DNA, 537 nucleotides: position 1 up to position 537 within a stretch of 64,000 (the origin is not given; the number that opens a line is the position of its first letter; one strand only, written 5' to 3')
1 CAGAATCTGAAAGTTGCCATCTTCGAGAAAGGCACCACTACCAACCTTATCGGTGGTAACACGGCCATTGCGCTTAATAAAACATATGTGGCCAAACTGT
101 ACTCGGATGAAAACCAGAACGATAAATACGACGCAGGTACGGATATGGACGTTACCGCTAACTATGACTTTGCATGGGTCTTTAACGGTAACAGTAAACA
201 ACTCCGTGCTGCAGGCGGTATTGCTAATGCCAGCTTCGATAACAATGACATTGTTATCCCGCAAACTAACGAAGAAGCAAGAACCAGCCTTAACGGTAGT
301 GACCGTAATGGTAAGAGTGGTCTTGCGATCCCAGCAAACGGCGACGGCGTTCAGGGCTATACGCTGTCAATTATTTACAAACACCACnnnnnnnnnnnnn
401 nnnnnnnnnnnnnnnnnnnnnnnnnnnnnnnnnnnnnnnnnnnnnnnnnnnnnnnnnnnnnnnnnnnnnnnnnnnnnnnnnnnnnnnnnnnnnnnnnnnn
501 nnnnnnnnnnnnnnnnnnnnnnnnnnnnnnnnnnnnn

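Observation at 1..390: Second accessory ORF upstream of the giant gene, truncated by the window edge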

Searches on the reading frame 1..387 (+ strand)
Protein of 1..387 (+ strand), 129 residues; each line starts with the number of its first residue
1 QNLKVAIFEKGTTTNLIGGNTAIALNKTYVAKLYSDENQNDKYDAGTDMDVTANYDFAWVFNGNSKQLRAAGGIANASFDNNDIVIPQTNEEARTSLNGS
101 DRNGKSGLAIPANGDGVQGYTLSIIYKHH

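Call 8: search_protein_families(library=ncbifam, proteins=[window:1-387:+], max_evalue=0.01)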
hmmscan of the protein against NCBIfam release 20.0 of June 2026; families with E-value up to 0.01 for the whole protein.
window:1-387:+ (129 aa): 2 families
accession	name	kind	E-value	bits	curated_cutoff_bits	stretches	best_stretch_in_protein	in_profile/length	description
NF040711.1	partner_SinI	subfamily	1.3e-39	136.5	165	1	2-126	187-299/299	SinI family autotransporter-associated protein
NF033423.1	inverse_SinH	equivalog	3.7e-12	45.3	999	1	10-128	623-729/730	intimin-like inverse autotransporter SinH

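Call 9: search_protein_families(library=pfam, proteins=[window:1-387:+], max_evalue=0.1)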
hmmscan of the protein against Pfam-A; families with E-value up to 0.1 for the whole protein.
window:1-387:+ (129 aa): 1 family
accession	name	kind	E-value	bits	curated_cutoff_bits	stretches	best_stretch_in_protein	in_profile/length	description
PF23951.1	DUF7282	-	0.059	14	27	1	8-47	49-89/112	Domain of unknown function (DUF7282)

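Call 55: predict_structure(alignment_id=A3)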
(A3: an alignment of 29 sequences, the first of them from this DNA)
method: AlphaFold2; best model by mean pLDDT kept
length: 129 residues; sequences in the alignment: 29
mean_pLDDT: 92.5   pTM: 0.85
mean pLDDT of the five models: 92.5, 92.2, 90.4, 89.5, 85.4
residues with pLDDT >= 90: 95; 70-90: 33; 50-70: 1; < 50: 0
segments of 3 or more residues with pLDDT < 50: none
pLDDT, mean of each block of 10 residues (from residue 1): 90 88 93 90 85 96 92 97 96 96 96 88 95
secondary structure, 60 per line:
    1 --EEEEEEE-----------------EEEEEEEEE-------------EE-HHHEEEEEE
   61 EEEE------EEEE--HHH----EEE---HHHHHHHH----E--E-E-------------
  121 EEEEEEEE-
elements in order: E3-9 E27-35 E55-64 E71-74 E84-86 H90-97 E121-128

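Call 69: search_solved_structures(query=A3, max_evalue=10, show_alignments=1)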
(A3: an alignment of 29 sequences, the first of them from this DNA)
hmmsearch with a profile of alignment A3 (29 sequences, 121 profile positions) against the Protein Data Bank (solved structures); distinct sequences matched with E-value up to 10: 1.
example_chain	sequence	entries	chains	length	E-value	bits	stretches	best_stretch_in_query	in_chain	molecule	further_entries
2rb6_A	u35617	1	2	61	0.89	13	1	12-51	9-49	Uncharacterized protein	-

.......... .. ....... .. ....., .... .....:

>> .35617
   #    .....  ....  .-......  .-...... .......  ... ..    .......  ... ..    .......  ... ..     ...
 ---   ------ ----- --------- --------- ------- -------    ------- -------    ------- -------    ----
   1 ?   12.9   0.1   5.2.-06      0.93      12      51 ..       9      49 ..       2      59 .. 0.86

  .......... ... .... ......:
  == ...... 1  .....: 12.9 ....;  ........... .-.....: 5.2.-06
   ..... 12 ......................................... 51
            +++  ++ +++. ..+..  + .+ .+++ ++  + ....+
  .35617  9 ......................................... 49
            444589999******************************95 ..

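Call 73: search_protein_representatives(alignment_id=A3)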
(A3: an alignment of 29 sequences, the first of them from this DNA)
Query: 29 sequences, 121 profile positions. Proteins with E-value up to 0.001 (for the whole library): 70; up to 1e-10: 24; up to 1e-30: 10. The best 70 are listed.
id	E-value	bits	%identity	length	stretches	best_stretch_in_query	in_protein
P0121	4.0e-46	172.3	-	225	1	1-121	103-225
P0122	4.0e-43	162.6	-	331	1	1-121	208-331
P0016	4.2e-39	149.7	-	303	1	1-121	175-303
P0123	9.2e-39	148.6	-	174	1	1-110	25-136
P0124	4.0e-36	140.0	-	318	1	1-120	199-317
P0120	2.6e-35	137.4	-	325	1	2-120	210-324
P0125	2.6e-35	137.4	-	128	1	3-121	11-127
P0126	2.2e-32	128.0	-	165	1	2-121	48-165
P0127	4.9e-32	126.9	-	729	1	2-121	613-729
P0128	9.6e-31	122.7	-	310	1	1-120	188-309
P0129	7.3e-29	116.6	-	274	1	36-121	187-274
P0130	4.3e-28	114.1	-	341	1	2-120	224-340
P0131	1.6e-27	112.3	-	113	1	32-109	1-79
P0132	3.1e-27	111.3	-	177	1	2-81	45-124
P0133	5.5e-24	100.9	-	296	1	6-120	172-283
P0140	4.1e-12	62.5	-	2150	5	13-87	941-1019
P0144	1.4e-09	54.4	-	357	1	19-117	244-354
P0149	2.3e-08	50.5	-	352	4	20-49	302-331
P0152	7.8e-08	48.7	-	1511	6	30-81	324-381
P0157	4.5e-07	46.3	-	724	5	30-57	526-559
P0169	1.4e-04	38.2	-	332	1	2-117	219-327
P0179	3.2e-04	37.1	-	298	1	2-118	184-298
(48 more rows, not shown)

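Call 75: find_encoding_contigs(protein=P0179, flank=10000, max_places=1)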
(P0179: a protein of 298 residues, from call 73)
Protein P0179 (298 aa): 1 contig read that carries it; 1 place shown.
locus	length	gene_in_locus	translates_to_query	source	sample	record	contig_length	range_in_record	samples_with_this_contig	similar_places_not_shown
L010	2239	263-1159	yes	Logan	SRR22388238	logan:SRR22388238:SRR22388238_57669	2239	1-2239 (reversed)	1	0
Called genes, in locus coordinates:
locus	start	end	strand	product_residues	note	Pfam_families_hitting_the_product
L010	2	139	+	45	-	?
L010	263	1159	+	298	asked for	-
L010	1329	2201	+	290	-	-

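Call 76: find_encoding_contigs(protein=P0144, flank=10000, max_places=1)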
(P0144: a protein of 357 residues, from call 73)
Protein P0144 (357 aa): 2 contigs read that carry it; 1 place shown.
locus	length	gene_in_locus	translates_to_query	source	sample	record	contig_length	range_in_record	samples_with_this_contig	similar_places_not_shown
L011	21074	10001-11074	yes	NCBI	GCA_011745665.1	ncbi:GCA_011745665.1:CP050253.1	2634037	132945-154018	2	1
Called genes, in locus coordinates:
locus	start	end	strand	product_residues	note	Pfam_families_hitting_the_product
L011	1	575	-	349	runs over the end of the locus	PF00989:PAS, PF00512:HisKA, PF02518:HATPase_c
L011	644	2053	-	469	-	PF03951:Gln-synt_N, PF00120:Gln-synt_C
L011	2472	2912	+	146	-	PF00581:Rhodanese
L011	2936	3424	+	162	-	PF02556:SecB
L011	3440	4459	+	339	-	PF01210:NAD_Gly3P_dh_N, PF02558:ApbA, PF03446:NAD_binding_2 (weak), PF03807:F420_oxidored (weak), PF07479:NAD_Gly3P_dh_C, PF20618:GPD_NAD_C_bact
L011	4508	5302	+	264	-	PF06426:SATase_N, PF14602:Hexapep_2 (faint), PF00132:Hexapep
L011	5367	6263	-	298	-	PF05552:MS_channel_1st_1, PF21088:MS_channel_1st, PF00924:MS_channel_2nd, PF21082:MS_channel_3rd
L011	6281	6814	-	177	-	PF00440:TetR_N, PF22276:SlmA-like_C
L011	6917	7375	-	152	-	PF22769:DCD, PF00692:dUTPase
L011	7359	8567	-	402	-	PF02441:Flavoprotein, PF04127:DFP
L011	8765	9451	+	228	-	PF20582:UPF0758_N, PF04002:RadC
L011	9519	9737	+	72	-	PF04102:SlyX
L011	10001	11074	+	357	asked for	-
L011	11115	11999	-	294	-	PF00892:EamA, PF08449:UAA (weak)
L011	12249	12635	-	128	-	PF01196:Ribosomal_L17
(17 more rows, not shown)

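Call 77: find_encoding_contigs(protein=P0169, flank=10000, max_places=1)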
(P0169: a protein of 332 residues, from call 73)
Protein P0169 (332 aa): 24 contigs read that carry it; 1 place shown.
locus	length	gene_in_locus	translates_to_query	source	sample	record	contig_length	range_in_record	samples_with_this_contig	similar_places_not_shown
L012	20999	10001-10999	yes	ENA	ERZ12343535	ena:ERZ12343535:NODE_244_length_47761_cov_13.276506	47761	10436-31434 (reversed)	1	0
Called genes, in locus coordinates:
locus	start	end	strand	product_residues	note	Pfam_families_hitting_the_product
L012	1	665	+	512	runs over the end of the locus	PF03023:MurJ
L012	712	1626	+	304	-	-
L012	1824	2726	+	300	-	PF17848:Zn_ribbon_ACC, PF01039:Carboxyl_trans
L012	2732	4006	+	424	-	PF08245:Mur_ligase_M, PF02875:Mur_ligase_C, PF27239:FOL3_C (faint)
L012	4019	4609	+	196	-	PF05036:SPOR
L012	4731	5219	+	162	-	PF02674:Colicin_V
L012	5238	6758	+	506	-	PF13522:GATase_6, PF13537:GATase_7, PF00156:Pribosyltran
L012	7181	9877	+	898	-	PF11924:IAT_beta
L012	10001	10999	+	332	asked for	-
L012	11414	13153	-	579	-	PF00361:Proton_antipo_M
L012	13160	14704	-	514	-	PF00361:Proton_antipo_M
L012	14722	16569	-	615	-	PF00662:Proton_antipo_N, PF00361:Proton_antipo_M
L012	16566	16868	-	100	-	PF00420:Oxidored_q2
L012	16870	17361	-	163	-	PF00499:Oxidored_q3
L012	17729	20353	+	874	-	PF00311:PEPcase, PF14010:PEPcase_2 (weak)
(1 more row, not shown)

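Call 81: search_protein_families(library=pfam, proteins=[P0140, P0152, P0157, P0149], max_evalue=0.001)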
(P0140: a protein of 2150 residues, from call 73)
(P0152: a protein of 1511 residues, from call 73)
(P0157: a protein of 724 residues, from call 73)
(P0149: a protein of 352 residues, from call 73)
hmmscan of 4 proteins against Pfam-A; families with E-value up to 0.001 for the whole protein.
P0140 (2150 aa): 7 families
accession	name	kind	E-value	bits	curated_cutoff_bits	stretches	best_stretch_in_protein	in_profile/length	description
PF13306.12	LRR_5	-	5.6e-125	411.4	27.7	10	286-410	6-125/127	BspA type Leucine rich repeat region (6 copies)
PF23952.1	LRR_EndoS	-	7.1e-20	71.8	27.9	0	629-687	45-105/116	Endo-beta-N-acetylglucosaminidase EndoS LRR domain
PF18962.6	Por_Secre_tail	-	9.9e-09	35.8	27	1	2079-2142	1-67/75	Secretion system C-terminal sorting domain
PF01833.30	TIG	-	6.3e-08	32.9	20.9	1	1518-1590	1-72/84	IPT/TIG domain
PF23622.1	LRR_At1g61320_AtMIF1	-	1.3e-07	31.8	26.9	0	1086-1156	91-161/384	At1g61320/AtMIF1, LRR domain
PF03703.20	bPH_2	-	0.00023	21.8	22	0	740-763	3-22/78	Bacterial PH domain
PF13229.12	Beta_helix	-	0.00077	19.6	25.9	1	1684-1868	2-156/158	Right handed beta helix region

P0152 (1511 aa): 1 family
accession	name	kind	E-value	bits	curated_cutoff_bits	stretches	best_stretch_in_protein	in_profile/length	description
PF20009.4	GEVED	-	2.1e-08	35.3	24.4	0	325-362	2-39/78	GEVED domain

P0157 (724 aa): 9 families
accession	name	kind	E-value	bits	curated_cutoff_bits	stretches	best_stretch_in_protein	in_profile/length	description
PF17802.7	SpaA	-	5.9e-76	251.2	23.1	5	204-300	1-89/91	Prealbumin-like fold domain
PF17210.9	SdrD_B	-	5.5e-15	56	29.7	0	246-280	42-75/112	SdrD B-like domain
PF24547.1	DUF7601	-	1e-13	52.3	27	0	520-603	49-114/116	Domain of unknown function (DUF7601)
PF20009.4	GEVED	-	8.1e-11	43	24.4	0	12-31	2-22/78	GEVED domain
PF13620.12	CarboxypepD_reg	-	3.9e-06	27.6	32.3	0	316-382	10-65/82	Carboxypeptidase regulatory-like domain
PF07495.19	Y_Y_Y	-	1.5e-05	25.2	26.6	0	148-166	26-43/65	Y_Y_Y domain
PF23193.1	NOMO_3rd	-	9.1e-05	22.9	27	0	247-266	63-82/120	NOMO third transthyretin-like domain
PF11933.13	Na_trans_cytopl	-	0.00039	21.1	27.5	0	572-606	106-140/164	Cytoplasmic domain of voltage-gated Na+ ion channel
PF23657.1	DUF7151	-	0.0006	20.2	27.2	0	521-543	16-38/46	Domain of unknown function (DUF7151)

P0149 (352 aa): 3 families
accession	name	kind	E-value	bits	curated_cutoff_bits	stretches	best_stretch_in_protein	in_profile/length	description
PF23951.1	DUF7282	-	1.5e-11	44.9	27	0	3-43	69-109/112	Domain of unknown function (DUF7282)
PF09912.14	DUF2141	-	9.4e-09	35.6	24.4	0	103-139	45-84/112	Uncharacterized protein conserved in bacteria (DUF2141)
PF20009.4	GEVED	-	5.1e-06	27.7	24.4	0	6-54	1-41/78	GEVED domain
